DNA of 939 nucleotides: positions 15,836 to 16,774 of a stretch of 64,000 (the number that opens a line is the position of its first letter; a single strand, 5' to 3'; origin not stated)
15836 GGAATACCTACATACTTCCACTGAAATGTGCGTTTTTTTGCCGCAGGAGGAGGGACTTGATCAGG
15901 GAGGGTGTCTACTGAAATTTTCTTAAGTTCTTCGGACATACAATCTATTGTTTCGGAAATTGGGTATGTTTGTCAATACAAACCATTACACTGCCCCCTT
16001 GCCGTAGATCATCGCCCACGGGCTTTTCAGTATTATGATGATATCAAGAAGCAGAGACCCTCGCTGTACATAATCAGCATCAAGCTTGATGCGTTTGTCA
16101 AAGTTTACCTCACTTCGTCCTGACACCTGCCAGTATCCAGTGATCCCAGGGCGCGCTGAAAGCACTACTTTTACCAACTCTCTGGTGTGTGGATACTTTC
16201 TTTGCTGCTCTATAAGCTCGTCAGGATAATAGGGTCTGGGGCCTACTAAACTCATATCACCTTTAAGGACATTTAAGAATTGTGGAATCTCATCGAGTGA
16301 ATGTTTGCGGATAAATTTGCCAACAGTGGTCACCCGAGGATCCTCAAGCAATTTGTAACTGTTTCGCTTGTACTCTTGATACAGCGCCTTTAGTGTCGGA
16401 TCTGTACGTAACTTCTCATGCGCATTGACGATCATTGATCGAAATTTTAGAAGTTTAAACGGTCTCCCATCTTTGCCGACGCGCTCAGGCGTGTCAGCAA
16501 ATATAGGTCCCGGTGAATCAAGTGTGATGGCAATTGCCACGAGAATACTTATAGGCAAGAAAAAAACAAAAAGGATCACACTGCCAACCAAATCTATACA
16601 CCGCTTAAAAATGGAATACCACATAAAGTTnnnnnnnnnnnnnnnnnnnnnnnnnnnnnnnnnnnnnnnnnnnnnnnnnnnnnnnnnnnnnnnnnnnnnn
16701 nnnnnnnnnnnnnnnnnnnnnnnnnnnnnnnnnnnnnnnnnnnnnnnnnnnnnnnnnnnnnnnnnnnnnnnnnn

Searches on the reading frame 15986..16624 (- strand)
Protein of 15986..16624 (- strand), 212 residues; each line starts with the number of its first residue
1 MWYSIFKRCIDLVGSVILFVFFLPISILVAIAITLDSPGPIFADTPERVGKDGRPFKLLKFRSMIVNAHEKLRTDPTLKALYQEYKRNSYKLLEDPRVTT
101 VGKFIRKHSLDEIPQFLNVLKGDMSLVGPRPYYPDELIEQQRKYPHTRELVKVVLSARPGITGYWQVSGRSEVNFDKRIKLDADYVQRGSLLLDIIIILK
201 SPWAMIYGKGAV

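Call 69: search_protein_families(library=pfam, proteins=[window:15986-16624:-], max_evalue=0.01)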
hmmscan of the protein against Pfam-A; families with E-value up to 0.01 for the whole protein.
window:15986-16624:- (212 aa): 1 family
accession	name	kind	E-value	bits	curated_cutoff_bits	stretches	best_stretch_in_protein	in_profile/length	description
PF02397.22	Bac_transf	-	1.4e-59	201.1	27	1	7-206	1-178/179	Bacterial sugar transferase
